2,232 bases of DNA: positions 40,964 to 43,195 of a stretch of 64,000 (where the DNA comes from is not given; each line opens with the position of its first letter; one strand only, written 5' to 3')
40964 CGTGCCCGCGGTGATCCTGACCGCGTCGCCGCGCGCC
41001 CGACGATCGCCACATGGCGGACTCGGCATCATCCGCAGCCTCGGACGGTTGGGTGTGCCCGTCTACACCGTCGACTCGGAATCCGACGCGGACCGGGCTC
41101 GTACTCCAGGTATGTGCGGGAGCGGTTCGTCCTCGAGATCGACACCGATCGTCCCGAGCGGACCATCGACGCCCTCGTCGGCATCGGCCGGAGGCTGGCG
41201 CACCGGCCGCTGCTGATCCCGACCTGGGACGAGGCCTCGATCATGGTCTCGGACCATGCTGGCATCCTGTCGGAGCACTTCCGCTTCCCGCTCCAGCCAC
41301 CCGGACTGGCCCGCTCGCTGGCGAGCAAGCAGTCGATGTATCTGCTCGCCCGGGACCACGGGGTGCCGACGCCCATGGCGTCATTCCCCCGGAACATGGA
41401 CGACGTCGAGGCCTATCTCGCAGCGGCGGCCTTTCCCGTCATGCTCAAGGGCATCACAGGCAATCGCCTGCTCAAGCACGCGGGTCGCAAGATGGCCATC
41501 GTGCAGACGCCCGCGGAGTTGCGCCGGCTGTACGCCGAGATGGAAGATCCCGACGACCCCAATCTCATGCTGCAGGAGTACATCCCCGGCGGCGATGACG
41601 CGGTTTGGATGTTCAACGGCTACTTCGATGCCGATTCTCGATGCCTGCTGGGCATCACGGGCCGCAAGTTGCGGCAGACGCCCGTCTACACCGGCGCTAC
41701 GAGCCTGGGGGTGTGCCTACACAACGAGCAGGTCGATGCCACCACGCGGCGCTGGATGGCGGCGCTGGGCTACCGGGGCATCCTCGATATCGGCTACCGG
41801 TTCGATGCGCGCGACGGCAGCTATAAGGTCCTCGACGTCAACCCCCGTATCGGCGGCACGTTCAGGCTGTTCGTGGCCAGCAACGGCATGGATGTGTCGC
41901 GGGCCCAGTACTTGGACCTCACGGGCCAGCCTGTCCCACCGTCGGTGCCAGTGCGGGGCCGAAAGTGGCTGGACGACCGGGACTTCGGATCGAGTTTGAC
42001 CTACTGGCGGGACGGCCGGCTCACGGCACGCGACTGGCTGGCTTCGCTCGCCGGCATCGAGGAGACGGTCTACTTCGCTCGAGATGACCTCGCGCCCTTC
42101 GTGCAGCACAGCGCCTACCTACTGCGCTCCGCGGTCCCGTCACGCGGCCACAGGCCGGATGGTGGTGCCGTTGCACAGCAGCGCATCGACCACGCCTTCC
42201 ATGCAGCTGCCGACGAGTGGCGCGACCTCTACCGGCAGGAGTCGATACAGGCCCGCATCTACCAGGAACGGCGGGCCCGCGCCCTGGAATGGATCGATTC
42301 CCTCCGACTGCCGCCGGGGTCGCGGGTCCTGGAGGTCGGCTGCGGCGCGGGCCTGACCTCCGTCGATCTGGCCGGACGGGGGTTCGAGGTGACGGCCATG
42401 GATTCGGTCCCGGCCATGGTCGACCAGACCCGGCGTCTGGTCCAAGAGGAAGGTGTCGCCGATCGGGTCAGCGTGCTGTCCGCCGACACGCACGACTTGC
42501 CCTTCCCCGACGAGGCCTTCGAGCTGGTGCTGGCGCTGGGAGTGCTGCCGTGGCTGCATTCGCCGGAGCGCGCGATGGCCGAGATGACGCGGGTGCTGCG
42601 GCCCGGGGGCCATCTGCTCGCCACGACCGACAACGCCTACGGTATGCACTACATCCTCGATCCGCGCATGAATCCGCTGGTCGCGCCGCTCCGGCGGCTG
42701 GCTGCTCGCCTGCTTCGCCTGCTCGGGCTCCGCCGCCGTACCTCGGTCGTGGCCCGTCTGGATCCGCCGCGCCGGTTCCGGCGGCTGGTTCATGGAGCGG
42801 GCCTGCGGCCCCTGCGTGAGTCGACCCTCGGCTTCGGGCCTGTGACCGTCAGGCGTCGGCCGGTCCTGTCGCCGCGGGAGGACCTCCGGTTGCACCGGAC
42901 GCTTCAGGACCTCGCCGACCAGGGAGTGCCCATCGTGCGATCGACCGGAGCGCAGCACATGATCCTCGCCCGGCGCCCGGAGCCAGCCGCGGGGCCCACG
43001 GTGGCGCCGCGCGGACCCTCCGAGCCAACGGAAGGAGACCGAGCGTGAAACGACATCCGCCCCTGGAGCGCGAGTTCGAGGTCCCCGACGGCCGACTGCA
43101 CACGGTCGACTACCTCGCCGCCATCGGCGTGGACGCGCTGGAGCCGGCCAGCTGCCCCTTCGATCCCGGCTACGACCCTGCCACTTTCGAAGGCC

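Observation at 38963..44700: Tightly coupled five-gene operon linking sulfolactate synthesis (ComA/ComB) to glycan- or peptide-tailoring enzymes, with four of its five genes frame-disrupted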

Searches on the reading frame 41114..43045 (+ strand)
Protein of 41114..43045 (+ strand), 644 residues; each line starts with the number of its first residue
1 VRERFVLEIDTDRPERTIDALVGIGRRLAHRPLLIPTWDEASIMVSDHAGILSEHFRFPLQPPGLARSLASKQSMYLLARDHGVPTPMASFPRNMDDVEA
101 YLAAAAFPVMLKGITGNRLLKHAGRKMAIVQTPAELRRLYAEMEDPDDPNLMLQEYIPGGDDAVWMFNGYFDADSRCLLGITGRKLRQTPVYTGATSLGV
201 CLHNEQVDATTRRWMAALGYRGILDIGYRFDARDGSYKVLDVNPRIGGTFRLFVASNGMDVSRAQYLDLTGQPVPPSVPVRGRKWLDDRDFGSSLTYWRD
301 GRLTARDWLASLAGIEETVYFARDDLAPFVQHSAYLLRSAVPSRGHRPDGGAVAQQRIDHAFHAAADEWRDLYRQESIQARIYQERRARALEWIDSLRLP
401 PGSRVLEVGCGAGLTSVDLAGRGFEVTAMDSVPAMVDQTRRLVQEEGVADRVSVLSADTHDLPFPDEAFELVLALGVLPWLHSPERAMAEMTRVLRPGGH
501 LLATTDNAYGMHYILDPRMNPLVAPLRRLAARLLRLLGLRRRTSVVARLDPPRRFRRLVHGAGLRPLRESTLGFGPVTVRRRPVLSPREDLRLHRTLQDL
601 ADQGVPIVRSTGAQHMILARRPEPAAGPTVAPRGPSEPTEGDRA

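Call 4: search_protein_families(library=pfam, proteins=[window:41114-43045:+], max_evalue=0.01)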
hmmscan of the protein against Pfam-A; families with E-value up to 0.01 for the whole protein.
window:41114-43045:+ (644 aa): 15 families
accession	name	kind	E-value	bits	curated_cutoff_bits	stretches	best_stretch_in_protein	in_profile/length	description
PF08241.18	Methyltransf_11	-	2.9e-24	86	21.2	1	406-502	1-94/95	Methyltransferase domain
PF13649.12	Methyltransf_25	-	1e-21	77.8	27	1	405-499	1-97/97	Methyltransferase domain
PF13489.12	Methyltransf_23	-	2.7e-17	63.4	27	1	386-566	5-161/164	Methyltransferase domain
PF13847.12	Methyltransf_31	-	3.8e-14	53.1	27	1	402-506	4-112/145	Methyltransferase domain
PF08242.18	Methyltransf_12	-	3.7e-13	50.5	30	1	406-501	1-98/98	Methyltransferase domain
PF01209.24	Ubie_methyltran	-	4.6e-10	39.7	20.1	1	399-502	45-150/233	ubiE/COQ5 methyltransferase family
PF03141.22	Methyltransf_29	-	2.7e-07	30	23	1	404-509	120-223/506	Putative S-adenosyl-L-methionine-dependent methyltransferase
PF02353.26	CMAS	-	3e-06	27.2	27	1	392-504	53-165/273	Mycolic acid cyclopropane synthetase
PF01135.25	PCMT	-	2.6e-05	24.5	20.3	1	387-459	62-133/210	Protein-L-isoaspartate(D-aspartate) O-methyltransferase (PCMT)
PF03848.20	TehB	-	3.4e-05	23.8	20.4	1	399-502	28-131/193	Tellurite resistance protein TehB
PF08003.17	Methyltransf_9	-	0.0002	20.9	23.8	1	402-508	116-222/315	Protein of unknown function (DUF1698)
PF15632.11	ATPgrasp_Ter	-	0.00077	19.7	29.1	1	200-272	42-111/131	ATP-grasp in the biosynthetic pathway with Ter operon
PF07021.18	MetW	-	0.00085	19.4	21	1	399-495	11-102/193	Methionine biosynthesis protein MetW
PF00398.26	RrnaAD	-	0.0019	17.8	24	1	394-467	23-93/263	Ribosomal RNA adenine dimethylase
PF05724.17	TPMT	-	0.0029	17.7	26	1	365-439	2-75/218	Thiopurine S-methyltransferase (TPMT)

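Call 9: find_homologous_proteins(query=window:41114-43045:+, max_evalue=1e-10)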
Query window:41114-43045:+ (644 aa): 3506 proteins with E <= 1e-10 among 8000 candidates; the best 120 are listed.
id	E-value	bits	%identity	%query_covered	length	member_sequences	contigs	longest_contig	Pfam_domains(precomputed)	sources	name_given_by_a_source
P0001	0.0e+0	1459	100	100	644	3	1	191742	PF13847.13,PF13489.13,PF02353.27,PF13649.13,PF03141.23,PF01209.25,PF08241.19,PF08242.19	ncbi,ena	-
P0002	4.5e-277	939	67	97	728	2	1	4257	PF13847.13,PF13489.13,PF03848.21,PF13649.13,PF03141.23,PF01209.25,PF08241.19,PF08242.19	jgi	jgi:D-aspartate ligase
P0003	5.3e-268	909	65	97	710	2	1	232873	PF13847.13,PF13489.13,PF13649.13,PF01209.25,PF08241.19,PF08242.19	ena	-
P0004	1.4e-249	848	61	96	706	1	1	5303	PF13847.13,PF13489.13,PF03848.21,PF15632.12,PF13649.13,PF03141.23,PF01209.25,PF08241.19,PF08242.19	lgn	-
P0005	9.9e-248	842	62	97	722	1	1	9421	PF13847.13,PF13489.13,PF03848.21,PF15632.12,PF13649.13,PF03141.23,PF01209.25,PF08241.19,PF08242.19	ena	-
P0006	3.6e-243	827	59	98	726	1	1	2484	PF13847.13,PF13489.13,PF03848.21,PF13649.13,PF02786.23,PF03141.23,PF01209.25,PF08241.19,PF08242.19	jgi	-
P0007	1.9e-239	815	58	98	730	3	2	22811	PF13847.13,PF13489.13,PF13649.13,PF02786.23,PF01209.25,PF08241.19,PF08242.19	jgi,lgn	jgi:predicted ATP-grasp superfamily ATP-dependent carboligase/ubiquinone/menaquinone biosynthesis C-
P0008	2.3e-238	811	57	98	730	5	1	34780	PF13847.13,PF13489.13,PF03848.21,PF13649.13,PF01209.25,PF08241.19,PF08242.19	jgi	jgi:predicted ATP-grasp superfamily ATP-dependent carboligase/ubiquinone/menaquinone biosynthesis C-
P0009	9.2e-237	806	58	97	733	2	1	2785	PF13847.13,PF13489.13,PF03848.21,PF13649.13,PF03141.23,PF01209.25,PF08241.19,PF08242.19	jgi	jgi:D-aspartate ligase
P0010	2.3e-236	804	58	98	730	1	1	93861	PF13847.13,PF13489.13,PF03848.21,PF13649.13,PF01209.25,PF08241.19,PF08242.19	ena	-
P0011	4.0e-236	804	57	97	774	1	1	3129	PF13847.13,PF13489.13,PF03848.21,PF13649.13,PF03141.23,PF01209.25,PF08241.19,PF08242.19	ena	-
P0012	5.1e-236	803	57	97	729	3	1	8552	PF13847.13,PF13489.13,PF03848.21,PF13649.13,PF08241.19,PF08242.19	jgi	jgi:D-aspartate ligase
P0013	2.4e-235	801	59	98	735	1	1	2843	PF13847.13,PF13489.13,PF03848.21,PF13649.13,PF03141.23,PF01209.25,PF08241.19,PF08242.19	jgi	jgi:D-aspartate ligase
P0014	2.7e-235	801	57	98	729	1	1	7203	PF13847.13,PF13489.13,PF03848.21,PF13649.13,PF01209.25,PF08241.19,PF08242.19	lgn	-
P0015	9.5e-235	799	58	97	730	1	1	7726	PF13847.13,PF13489.13,PF03848.21,PF02353.27,PF13649.13,PF01209.25,PF08241.19,PF08242.19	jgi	jgi:D-aspartate ligase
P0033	6.7e-189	648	58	51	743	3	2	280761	PF07021.19,PF13847.13,PF13489.13,PF03848.21,PF13649.13,PF03141.23,PF01209.25,PF08241.19,PF08242.19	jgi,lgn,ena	-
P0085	1.4e-172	594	49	97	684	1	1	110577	PF13847.13,PF13489.13,PF03848.21,PF13649.13,PF02786.23,PF01209.25,PF08241.19,PF08242.19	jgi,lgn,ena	-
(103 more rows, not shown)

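Call 10: find_encoding_contigs(protein=P0001, flank=10000, max_places=3)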
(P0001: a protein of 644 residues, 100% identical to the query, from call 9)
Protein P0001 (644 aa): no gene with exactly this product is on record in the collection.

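Call 11: find_encoding_contigs(protein=P0003, flank=10000, max_places=3)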
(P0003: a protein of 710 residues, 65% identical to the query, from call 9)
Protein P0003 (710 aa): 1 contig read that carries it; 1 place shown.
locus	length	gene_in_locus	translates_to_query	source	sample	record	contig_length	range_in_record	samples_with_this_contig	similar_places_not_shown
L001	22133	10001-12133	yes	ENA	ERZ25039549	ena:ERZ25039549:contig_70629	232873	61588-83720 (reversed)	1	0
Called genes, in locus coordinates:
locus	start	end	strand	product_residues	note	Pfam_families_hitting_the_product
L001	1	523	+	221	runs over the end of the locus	PF25087:GMPPB_C (faint), PF25084:LbH_EIF2B (weak), PF00132:Hexapep, PF14602:Hexapep_2 (weak)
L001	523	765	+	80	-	-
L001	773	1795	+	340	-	PF13480:Acetyltransf_6, PF02388:FemAB (weak)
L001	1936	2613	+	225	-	PF02397:Bac_transf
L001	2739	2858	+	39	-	-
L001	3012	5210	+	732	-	PF13727:CoA_binding_3, PF01073:3Beta_HSD, PF01370:Epimerase, PF02719:Polysacc_synt_2, PF04321:RmlD_sub_bind, PF07993:NAD_binding_4 (faint), PF08659:KR (weak), PF16363:GDP_Man_Dehyd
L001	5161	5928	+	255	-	PF01643:Acyl-ACP_TE, PF13279:4HBT_2 (faint), PF20791:Acyl-ACP_TE_C (faint)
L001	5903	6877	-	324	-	PF01026:TatD_DNase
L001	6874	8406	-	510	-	PF01406:tRNA-synt_1e (faint), PF09334:tRNA-synt_1g, PF00133:tRNA-synt_1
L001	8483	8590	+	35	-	-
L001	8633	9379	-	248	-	PF02388:FemAB (faint), PF13480:Acetyltransf_6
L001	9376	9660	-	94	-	-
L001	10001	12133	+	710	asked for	PF01209:Ubie_methyltran, PF13489:Methyltransf_23, PF08241:Methyltransf_11, PF08242:Methyltransf_12, PF13649:Methyltransf_25, PF13847:Methyltransf_31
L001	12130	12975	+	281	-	PF02679:ComA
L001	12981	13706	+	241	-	PF04029:2-ph_phosp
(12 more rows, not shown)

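Call 13: find_related_loci(query=A1, collection=genome_contigs, flank=10000)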
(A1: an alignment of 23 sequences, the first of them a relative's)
Query A1 (710 aa) in genome_contigs; peptide patterns used: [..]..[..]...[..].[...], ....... (x = any residue, [..] = any of these).
381 stretches matched a pattern; 350 encode a relative of the query (tblastn E <= 1e-3); the best 80 are kept; 80 distinct loci.
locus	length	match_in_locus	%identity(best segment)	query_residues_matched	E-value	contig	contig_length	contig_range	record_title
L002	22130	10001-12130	100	1-710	0e+0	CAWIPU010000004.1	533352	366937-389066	MAG: uncultured Chloroflexia bacterium isolate MFD01721.bin.1.359 genome assembly, contig: contig_19253, whole genome sh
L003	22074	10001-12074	73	23-699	0e+0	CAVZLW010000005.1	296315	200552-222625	MAG: uncultured Chloroflexia bacterium isolate MFD05942.bin.1.327 genome assembly, contig: contig_36765, whole genome sh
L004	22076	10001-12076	46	23-708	0e+0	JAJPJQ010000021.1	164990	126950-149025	MAG: Proteobacteria bacterium isolate Centralia_MAG_52 k107_16617513, whole genome shotgun sequence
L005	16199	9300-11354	45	18-699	2e-179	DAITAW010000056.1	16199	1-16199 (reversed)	MAG TPA_asm: Gaiellaceae bacterium isolate CTOTU41511 NODE_3168_length_16199_cov_12.620045, whole genome shotgun sequenc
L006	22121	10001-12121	42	23-699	4e-172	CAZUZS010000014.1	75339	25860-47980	MAG TPA_asm: uncultured Calditrichaceae bacterium isolate binchicken_co129_674 genome assembly, contig: NODE_668_length_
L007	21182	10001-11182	64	12-405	2e-166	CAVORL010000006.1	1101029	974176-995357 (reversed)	MAG: uncultured Chloroflexia bacterium isolate MFD09964.bin.2.179 genome assembly, contig: contig_7734, whole genome sho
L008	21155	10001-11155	63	23-407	1e-163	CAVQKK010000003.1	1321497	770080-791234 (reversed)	MAG: uncultured Chloroflexia bacterium isolate MFD02416.bin.1.295 genome assembly, contig: contig_1576, whole genome sho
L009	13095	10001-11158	66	20-405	1e-162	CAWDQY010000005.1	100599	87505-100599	MAG: uncultured Chloroflexia bacterium isolate MFD04716.bin.2.161 genome assembly, contig: contig_14919, whole genome sh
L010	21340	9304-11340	45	22-700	7e-162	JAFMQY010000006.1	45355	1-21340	MAG: Nocardioides sp. isolate Bacteria.bin_20 NODE_22_length_45355_cov_1.794933, whole genome shotgun sequence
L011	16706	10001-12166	41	22-701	5e-162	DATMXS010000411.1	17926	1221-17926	MAG TPA_asm: Bryobacteraceae bacterium isolate SMAG_U13126 k141_31694, whole genome shotgun sequence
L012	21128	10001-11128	63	23-403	2e-153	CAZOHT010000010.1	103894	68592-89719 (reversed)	MAG TPA_asm: uncultured Anaerolineaceae bacterium isolate SRP173033_co1_331 genome assembly, contig: NODE_258_length_103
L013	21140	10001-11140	62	19-403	5e-153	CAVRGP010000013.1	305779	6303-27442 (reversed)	MAG: uncultured Chloroflexia bacterium isolate MFD05442.bin.1.77 genome assembly, contig: contig_7580, whole genome shot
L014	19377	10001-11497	52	19-499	8e-153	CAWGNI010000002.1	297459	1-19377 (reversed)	MAG: uncultured Chloroflexia bacterium isolate MFD05684.bin.2.219 genome assembly, contig: contig_14068, whole genome sh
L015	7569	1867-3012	61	17-403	2e-151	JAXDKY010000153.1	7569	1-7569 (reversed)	MAG: Chloroflexota bacterium isolate BP_605 scaffold_4174118, whole genome shotgun sequence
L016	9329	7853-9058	63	7-410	1e-158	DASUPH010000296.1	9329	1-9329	MAG TPA_asm: Candidatus Limnocylindrales bacterium isolate SMAG_U1649 k141_236156, whole genome shotgun sequence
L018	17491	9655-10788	57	21-403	7e-144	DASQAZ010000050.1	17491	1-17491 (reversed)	MAG TPA_asm: Bacteroidota bacterium isolate SMAG_U11658 k141_1123236, whole genome shotgun sequence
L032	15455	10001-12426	56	15-403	5e-133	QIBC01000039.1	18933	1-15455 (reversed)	MAG: Acidobacteria bacterium isolate gp1 AA112 14_0929_09_20cm_scaffold_438_curated, whole genome shotgun sequence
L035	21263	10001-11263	50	23-428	9e-132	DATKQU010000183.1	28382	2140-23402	MAG TPA_asm: Terriglobia bacterium isolate SMAG_U14010 k141_1223987, whole genome shotgun sequence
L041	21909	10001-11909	49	8-589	1e-130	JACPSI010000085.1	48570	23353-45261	MAG: Ignavibacteriales bacterium isolate NC_groundwater_701_Ag_S-0.2um_50_10 S36_SO-2_scaffold_156455, whole genome shot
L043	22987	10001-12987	54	23-699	5e-130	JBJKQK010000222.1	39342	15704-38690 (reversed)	MAG: Terriglobia bacterium isolate Bin_32 S1Ck127_732596_flag_0_multi_16.5968_len_39342, whole genome shotgun sequence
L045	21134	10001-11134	54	22-404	4e-129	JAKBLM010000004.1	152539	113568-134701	MAG: Acidobacteria bacterium isolate FK1.bin65 NODE_86_length_152539_cov_12.001174, whole genome shotgun sequence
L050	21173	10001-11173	53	15-404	2e-128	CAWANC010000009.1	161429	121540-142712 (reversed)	MAG: uncultured Acidobacteriota bacterium isolate MFD01721.bin.1.102 genome assembly, contig: contig_23762, whole genome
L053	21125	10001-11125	54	25-404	4e-128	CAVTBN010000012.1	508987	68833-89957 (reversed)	MAG: uncultured Acidobacteriota bacterium isolate MFD02416.bin.1.244 genome assembly, contig: contig_4661, whole genome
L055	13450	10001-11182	52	10-402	3e-128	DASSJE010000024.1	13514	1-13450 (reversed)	MAG TPA_asm: Terriglobia bacterium isolate SMAG_U1107 k141_355740, whole genome shotgun sequence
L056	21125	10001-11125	52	23-403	2e-127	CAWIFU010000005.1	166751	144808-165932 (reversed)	MAG: Candidatus Bathyarchaeota archaeon isolate MFD01872.bin.1.306 genome assembly, contig: contig_169090, whole genome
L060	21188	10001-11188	50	22-422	2e-126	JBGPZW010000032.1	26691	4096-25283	MAG: Terriglobia bacterium isolate OBJ1_062018_070_16 k141_1136627_length_26691_cov_34.6533, whole genome shotgun sequen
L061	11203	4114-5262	52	15-402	1e-126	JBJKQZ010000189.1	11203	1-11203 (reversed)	MAG: Terriglobia bacterium isolate Bin_47 S1Ck127_2999378_flag_0_multi_5.0000_len_11203, whole genome shotgun sequence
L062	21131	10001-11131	52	21-403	4e-126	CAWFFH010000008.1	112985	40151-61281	MAG: Candidatus Bathyarchaeota archaeon isolate MFD00822.bin.1.234 genome assembly, contig: contig_87750, whole genome s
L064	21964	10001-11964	52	24-699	6e-126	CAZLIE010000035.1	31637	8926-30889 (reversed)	MAG TPA_asm: uncultured Terriglobales bacterium isolate SRP272529_co1_248 genome assembly, contig: NODE_2062_length_3163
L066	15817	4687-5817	53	22-403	2e-125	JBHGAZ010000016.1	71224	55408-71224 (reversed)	MAG: Terriglobales bacterium isolate SBS.BIN.64 SBSBIN64_contig_16, whole genome shotgun sequence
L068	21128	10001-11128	52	23-403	7e-125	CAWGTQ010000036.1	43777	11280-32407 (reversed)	MAG: uncultured Acidobacteriota bacterium isolate MFD05580.bin.2.5 genome assembly, contig: contig_37939, whole genome s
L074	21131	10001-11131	51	21-403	2e-124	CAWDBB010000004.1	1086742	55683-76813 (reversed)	MAG: Candidatus Bathyarchaeota archaeon isolate MFD01872.bin.2.149 genome assembly, contig: contig_61654, whole genome s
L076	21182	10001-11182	52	23-421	5e-124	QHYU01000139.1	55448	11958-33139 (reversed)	MAG: Acidobacteria bacterium isolate gp2 AA80 14_0903_12_30cm_scaffold_205_curated, whole genome shotgun sequence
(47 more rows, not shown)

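Call 20: list_cluster_members(proteins=[P0001])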
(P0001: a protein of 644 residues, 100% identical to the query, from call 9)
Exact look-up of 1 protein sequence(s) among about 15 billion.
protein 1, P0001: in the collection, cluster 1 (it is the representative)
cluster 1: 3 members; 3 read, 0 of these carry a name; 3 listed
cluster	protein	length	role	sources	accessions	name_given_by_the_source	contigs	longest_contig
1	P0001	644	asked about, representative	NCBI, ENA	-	-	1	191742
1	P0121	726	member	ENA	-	-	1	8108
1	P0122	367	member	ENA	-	-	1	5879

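Call 22: find_encoding_contigs(protein=P0121, flank=10000, max_places=5)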
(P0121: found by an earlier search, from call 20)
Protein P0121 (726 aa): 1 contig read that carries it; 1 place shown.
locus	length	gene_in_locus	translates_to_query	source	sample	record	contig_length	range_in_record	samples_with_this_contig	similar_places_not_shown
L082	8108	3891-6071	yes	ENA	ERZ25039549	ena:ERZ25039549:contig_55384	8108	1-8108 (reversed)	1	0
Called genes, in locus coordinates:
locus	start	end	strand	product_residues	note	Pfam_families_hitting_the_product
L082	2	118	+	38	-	?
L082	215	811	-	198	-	PF01965:DJ-1_PfpI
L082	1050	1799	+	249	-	-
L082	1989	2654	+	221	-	PF02397:Bac_transf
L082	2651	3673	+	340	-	PF02388:FemAB (weak), PF13480:Acetyltransf_6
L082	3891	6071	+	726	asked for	PF01209:Ubie_methyltran, PF02353:CMAS (weak), PF03141:Methyltransf_29 (weak), PF13489:Methyltransf_23, PF08241:Methyltransf_11, PF08242:Methyltransf_12, PF13649:Methyltransf_25, PF13847:Methyltransf_31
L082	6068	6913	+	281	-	PF02679:ComA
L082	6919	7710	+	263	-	PF04029:2-ph_phosp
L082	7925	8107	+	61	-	?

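Call 23: find_encoding_contigs(protein=P0122, flank=10000, max_places=5)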
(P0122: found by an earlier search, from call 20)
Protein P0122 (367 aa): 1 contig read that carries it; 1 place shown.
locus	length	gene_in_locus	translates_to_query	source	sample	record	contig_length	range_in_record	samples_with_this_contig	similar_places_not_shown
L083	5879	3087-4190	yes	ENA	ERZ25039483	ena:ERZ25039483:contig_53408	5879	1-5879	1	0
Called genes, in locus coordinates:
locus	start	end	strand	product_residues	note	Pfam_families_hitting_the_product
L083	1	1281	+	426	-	?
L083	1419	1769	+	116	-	-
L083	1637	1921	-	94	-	-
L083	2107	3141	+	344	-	-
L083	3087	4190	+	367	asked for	PF01209:Ubie_methyltran, PF01135:PCMT (weak), PF13489:Methyltransf_23, PF03141:Methyltransf_29, PF13847:Methyltransf_31, PF08241:Methyltransf_11, PF08242:Methyltransf_12, PF13649:Methyltransf_25, +2 more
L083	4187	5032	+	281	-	PF02679:ComA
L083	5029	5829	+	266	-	PF04029:2-ph_phosp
